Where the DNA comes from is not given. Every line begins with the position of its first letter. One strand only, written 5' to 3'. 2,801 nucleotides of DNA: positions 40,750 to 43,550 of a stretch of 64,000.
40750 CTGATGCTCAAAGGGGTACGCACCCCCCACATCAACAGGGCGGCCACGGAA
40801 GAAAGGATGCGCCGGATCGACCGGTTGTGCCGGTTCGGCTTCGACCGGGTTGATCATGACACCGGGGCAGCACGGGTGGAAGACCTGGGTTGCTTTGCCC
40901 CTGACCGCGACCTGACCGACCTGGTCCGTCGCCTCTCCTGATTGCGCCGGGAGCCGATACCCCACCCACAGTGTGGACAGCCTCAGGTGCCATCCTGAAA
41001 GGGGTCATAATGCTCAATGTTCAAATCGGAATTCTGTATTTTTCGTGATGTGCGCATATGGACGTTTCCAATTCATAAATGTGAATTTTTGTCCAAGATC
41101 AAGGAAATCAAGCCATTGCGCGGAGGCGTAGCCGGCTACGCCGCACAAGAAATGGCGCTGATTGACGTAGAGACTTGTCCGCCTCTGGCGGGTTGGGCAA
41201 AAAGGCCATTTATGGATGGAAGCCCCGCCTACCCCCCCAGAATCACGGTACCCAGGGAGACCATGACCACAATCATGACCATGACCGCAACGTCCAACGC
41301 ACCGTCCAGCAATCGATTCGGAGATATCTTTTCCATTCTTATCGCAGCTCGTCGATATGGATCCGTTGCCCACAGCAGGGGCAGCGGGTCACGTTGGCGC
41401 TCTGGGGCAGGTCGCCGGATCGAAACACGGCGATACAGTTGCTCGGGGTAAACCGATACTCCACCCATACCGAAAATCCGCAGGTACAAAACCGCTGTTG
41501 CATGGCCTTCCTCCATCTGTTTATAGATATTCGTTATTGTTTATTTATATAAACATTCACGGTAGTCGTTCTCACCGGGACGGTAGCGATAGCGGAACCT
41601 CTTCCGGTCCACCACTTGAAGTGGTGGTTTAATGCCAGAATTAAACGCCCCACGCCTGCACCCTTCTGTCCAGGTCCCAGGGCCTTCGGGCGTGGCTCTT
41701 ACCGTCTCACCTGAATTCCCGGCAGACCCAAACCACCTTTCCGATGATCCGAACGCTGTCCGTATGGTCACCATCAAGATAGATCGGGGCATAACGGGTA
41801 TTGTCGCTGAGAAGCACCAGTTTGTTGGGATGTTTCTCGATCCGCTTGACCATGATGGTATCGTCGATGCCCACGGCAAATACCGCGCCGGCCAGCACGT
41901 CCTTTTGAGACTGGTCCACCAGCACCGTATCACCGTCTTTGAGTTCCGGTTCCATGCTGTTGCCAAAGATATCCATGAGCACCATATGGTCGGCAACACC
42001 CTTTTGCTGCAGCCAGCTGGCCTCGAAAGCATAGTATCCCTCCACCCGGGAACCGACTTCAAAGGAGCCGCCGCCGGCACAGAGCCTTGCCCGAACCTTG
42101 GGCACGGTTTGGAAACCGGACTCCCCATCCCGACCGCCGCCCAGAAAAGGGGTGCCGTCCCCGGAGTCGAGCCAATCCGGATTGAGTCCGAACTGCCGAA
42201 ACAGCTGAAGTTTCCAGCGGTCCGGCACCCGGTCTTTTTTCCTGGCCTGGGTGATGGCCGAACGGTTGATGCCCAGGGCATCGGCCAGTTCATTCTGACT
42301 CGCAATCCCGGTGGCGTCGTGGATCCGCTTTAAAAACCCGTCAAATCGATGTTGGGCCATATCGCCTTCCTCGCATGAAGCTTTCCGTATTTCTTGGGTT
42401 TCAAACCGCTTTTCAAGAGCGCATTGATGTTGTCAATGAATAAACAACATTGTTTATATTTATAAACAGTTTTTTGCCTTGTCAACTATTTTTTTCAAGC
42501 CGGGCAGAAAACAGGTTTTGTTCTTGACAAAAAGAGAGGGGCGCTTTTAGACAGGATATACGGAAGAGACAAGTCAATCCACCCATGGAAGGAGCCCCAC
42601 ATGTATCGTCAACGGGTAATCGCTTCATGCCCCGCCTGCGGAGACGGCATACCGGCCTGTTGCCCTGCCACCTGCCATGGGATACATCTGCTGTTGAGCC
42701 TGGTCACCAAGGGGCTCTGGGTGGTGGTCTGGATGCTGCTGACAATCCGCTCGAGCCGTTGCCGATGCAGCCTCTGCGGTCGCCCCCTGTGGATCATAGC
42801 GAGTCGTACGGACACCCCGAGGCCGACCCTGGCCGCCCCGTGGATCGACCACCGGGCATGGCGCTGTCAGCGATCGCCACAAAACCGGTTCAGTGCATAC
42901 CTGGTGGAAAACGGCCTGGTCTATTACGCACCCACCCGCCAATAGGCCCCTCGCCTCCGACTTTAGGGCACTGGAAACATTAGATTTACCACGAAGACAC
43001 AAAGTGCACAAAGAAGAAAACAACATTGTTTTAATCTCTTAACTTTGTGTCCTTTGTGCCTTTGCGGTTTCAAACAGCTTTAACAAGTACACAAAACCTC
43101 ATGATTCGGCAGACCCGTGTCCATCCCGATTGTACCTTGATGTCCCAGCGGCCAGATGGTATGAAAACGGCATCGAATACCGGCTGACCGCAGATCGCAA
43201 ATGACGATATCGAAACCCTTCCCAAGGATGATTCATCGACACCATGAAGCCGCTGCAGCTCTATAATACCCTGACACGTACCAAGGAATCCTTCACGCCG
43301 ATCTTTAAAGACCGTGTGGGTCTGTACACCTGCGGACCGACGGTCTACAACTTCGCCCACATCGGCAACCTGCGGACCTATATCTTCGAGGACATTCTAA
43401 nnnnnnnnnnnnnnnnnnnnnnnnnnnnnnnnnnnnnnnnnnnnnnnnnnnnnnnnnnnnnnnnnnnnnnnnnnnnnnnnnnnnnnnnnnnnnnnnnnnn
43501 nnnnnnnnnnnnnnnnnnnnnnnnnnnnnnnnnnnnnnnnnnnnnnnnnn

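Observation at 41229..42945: Stand-alone CI/LexA-type (S24) repressor module wired to three tiny zinc-ribbon/membrane genes by a shared TGTTTAT palindrome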

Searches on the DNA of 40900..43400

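Call 83: search_rna_families(source=window, start=40900, end=43400, threshold=evalue, max_evalue=1)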
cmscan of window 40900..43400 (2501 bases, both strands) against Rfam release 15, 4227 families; matches with E-value up to 1: 2.
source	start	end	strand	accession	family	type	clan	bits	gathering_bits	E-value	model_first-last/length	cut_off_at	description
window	42996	43051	+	RF03205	mir-1898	Gene; miRNA;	-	23.2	78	0.35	1-61/61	no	mir-1898 microRNA precursor family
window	40927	41006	+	RF03939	mir-4868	Gene; miRNA;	-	19.5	70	1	1-78/78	no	mir-4868 microRNA precursor family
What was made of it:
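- Tried and rejected: Rfam found no RNA family in 40900-43400 (call 83).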

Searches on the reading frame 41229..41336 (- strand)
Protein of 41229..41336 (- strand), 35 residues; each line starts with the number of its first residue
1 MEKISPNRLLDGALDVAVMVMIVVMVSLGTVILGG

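Call 6: search_protein_families(library=pfam, proteins=[window:41229-41336:-], max_evalue=0.1)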
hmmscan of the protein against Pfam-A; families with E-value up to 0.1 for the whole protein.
window:41229-41336:- (35 aa): 0 families

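Call 23: search_protein_families(library=ncbifam, proteins=[window:41229-41336:-], max_evalue=0.1)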
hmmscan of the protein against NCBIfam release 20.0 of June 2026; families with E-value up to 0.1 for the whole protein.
window:41229-41336:- (35 aa): 0 families

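Call 24: search_protein_families(library=padloc, proteins=[window:41229-41336:-], max_evalue=0.1)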
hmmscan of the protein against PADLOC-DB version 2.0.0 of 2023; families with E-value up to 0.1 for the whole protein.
window:41229-41336:- (35 aa): 0 families

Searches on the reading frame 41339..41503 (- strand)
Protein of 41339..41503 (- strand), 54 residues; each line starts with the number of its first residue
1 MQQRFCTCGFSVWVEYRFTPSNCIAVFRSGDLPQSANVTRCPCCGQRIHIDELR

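Call 6: search_protein_families(library=pfam, proteins=[window:41339-41503:-], max_evalue=0.1)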
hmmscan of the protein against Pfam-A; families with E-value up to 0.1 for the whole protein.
window:41339-41503:- (54 aa): 0 families

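Call 23: search_protein_families(library=ncbifam, proteins=[window:41339-41503:-], max_evalue=0.1)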
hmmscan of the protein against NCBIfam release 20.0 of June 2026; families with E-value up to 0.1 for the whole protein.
window:41339-41503:- (54 aa): 2 families
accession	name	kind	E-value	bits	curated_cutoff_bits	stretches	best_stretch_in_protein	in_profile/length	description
NF001608.0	PRK00398.1-6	equivalog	0.025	14.4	84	1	14-50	2-33/46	DNA-directed RNA polymerase subunit P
NF001606.0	PRK00398.1-3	equivalog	0.054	13.3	72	1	39-51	20-32/44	DNA-directed RNA polymerase subunit P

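Call 24: search_protein_families(library=padloc, proteins=[window:41339-41503:-], max_evalue=0.1)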
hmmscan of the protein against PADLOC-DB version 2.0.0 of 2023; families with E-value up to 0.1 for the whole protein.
window:41339-41503:- (54 aa): 0 families

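Call 53: find_homologous_proteins(query=window:41339-41503:-, max_evalue=0.01)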
Query window:41339-41503:- (54 aa): 5 proteins with E <= 0.01 among 5 candidates.
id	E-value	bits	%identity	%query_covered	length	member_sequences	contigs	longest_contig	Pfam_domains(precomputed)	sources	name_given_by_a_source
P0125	1.4e-29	118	94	100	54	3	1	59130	-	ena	-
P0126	1.1e-22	96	76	100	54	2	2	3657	-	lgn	-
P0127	3.1e-21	92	70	100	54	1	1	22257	-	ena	-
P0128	3.0e-19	85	70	100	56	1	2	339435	-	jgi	jgi:hypothetical protein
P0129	1.8e-5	42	47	100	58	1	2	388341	-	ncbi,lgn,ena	-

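Call 65: predict_structure(alignment_id=A2)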
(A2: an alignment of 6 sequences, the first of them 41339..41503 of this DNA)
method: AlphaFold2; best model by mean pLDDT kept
length: 54 residues; sequences in the alignment: 6
mean_pLDDT: 82.7   pTM: 0.57
mean pLDDT of the five models: 82.7, 81.4, 79.7, 65.1, 61.9
residues with pLDDT >= 90: 1; 70-90: 47; 50-70: 6; < 50: 0
segments of 3 or more residues with pLDDT < 50: none
pLDDT, mean of each block of 10 residues (from residue 1): 87 88 84 69 85 83
secondary structure, 60 per line:
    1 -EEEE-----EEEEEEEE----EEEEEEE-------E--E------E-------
elements in order: E2-5 E11-18 E23-29
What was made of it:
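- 41339..41503 (-): Zinc-ribbon protein, 54 aa (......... ... CPCCG..IxIDELR), first gene of the repressed operon. The AlphaFold2 model has pLDDT 83 and three strands (call 65).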

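Call 66: search_protein_representatives(alignment_id=A2)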
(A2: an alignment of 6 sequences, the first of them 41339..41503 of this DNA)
Query: 6 sequences, 54 profile positions. Proteins with E-value up to 0.001 (for the whole library): 145; up to 1e-10: 46; up to 1e-30: 0. The best 145 are listed.
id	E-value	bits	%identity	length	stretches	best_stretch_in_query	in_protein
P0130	2.6e-19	85.3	-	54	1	1-54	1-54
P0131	1.1e-16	76.9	-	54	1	1-53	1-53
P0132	1.8e-16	76.2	-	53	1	1-54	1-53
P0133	3.1e-16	75.5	-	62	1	1-53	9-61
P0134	4.7e-16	74.9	-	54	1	1-53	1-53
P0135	1.2e-14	70.5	-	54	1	1-53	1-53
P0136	3.5e-14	68.9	-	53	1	1-54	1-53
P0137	3.6e-14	68.9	-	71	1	1-53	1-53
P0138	3.9e-14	68.8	-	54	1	1-54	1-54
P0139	5.3e-14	68.4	-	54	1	1-54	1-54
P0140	7.1e-14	68.0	-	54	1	1-53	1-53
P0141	1.6e-13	66.8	-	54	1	1-53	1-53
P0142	1.9e-13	66.6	-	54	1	1-54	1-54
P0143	2.9e-13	66.0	-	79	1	1-53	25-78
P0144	5.5e-13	65.1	-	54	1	1-53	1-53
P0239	3.6e-06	43.3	-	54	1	1-54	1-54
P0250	1.4e-05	41.4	-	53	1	1-54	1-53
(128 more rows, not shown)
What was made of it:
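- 41339..41503 (-): The family has 145 representatives at 50% identity (call 66).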

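Call 69: find_encoding_contigs(protein=P0239, flank=3500, max_places=2)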
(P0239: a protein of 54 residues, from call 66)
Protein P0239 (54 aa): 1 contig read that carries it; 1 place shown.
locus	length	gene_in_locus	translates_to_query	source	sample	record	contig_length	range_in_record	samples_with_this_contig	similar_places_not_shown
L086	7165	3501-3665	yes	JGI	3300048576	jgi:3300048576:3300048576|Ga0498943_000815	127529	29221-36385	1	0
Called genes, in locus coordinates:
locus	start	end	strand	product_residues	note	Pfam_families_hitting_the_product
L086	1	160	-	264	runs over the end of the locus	-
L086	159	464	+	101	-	-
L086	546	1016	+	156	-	PF03692:CxxCxxCC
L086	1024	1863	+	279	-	PF00226:DnaJ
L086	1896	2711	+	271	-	PF03631:Virul_fac_BrkB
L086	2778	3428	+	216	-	PF07022:Phage_CI_repr, PF00717:Peptidase_S24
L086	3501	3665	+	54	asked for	-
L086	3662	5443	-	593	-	PF00849:PseudoU_synth_2, PF01121:CoaE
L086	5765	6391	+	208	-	PF14681:UPRTase, PF00156:Pribosyltran (weak)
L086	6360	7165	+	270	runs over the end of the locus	PF00535:Glycos_transf_2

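Call 70: find_encoding_contigs(protein=P0250, flank=3500, max_places=2)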
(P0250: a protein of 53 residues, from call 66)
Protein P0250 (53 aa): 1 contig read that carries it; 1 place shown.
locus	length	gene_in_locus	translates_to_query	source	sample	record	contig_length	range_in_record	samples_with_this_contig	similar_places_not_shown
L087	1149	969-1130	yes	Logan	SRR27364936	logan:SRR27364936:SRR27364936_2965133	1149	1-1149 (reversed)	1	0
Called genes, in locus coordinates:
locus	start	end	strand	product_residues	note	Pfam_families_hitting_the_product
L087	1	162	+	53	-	?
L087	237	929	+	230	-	PF07022:Phage_CI_repr, PF00717:Peptidase_S24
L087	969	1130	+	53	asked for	-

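Call 76: fold_search(model_id=the predicted structure, library=pdb)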
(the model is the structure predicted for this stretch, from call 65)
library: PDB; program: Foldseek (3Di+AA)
matches with E <= 10: 68; with E <= 0.001: 0
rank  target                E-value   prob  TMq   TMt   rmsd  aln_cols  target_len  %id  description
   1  9vnq_A                3.1e+00  0.02  0.23  0.07  19.1        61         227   15  Bacillus Subtilis Ku core homodimer complexed with double strand DNA (released 2025-10-29)
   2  8xv7_E                3.3e+00  0.12  0.37  0.13   6.5        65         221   15  Crystal structure of TTD-PHD domain of UHRF1 in complex with hStella peptide (residues 75-121) (released 2024-11-06)
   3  8xv7_G                3.5e+00  0.13  0.38  0.13   6.7        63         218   13  Crystal structure of TTD-PHD domain of UHRF1 in complex with hStella peptide (residues 75-121) (released 2024-11-06)
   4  4u1e_G                3.8e+00  0.12  0.40  0.26  11.2        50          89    8  Crystal structure of the eIF3b-CTD/eIF3i/eIF3g-NTD translation initiation complex (released 2014-09-10)
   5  7m4s_A                4.0e+00  0.11  0.29  0.07   2.7        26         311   27  Crystal structure of macrocyclase AMdnB from Anabaena sp. PCC 7120 (released 2021-11-03)
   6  7lfu_D                4.0e+00  0.08  0.29  0.08   6.1        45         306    7  Crystal structure of the SARS CoV-1 Papain-like protease in complex with peptide inhibitor VIR250 (released 2021-11-10)
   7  3db3_A                4.2e+00  0.11  0.38  0.19   6.7        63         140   13  Crystal structure of the tandem tudor domains of the E3 ubiquitin-protein ligase UHRF1 in complex with trimethylated h (released 2008-09-16)
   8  7m4s_B                4.2e+00  0.11  0.29  0.07   2.7        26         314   27  Crystal structure of macrocyclase AMdnB from Anabaena sp. PCC 7120 (released 2021-11-03)
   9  8fmw_Ai               4.8e+00  0.16  0.38  0.43   4.3        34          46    9  The structure of a hibernating ribosome in the Lyme disease pathogen (released 2023-11-08)
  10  1a1x                  4.8e+00  0.15  0.42  0.23   8.7        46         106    9  CRYSTAL STRUCTURE OF MTCP-1 INVOLVED IN T CELL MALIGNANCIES (released 1998-05-27)
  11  8xv7_A                4.8e+00  0.11  0.38  0.13   6.6        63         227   13  Crystal structure of TTD-PHD domain of UHRF1 in complex with hStella peptide (residues 75-121) (released 2024-11-06)
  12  7m4s_C                5.0e+00  0.10  0.29  0.07   2.7        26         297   27  Crystal structure of macrocyclase AMdnB from Anabaena sp. PCC 7120 (released 2021-11-03)
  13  6htn_A                5.0e+00  0.08  0.31  0.16   4.5        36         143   17  Structure of a fucose lectin from Kordia zhangzhouensis in complex with methyl-fucoside (released 2019-01-23)
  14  6rwq                  5.4e+00  0.07  0.29  0.14   5.5        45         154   11  Engineered beta-lactoglobulin: variant F105L in complex with myristic acid (released 2019-06-19)
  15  5yya                  5.7e+00  0.10  0.40  0.18   6.7        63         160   13  Crystal structure of Tandem Tudor Domain of human UHRF1 (released 2018-12-12)
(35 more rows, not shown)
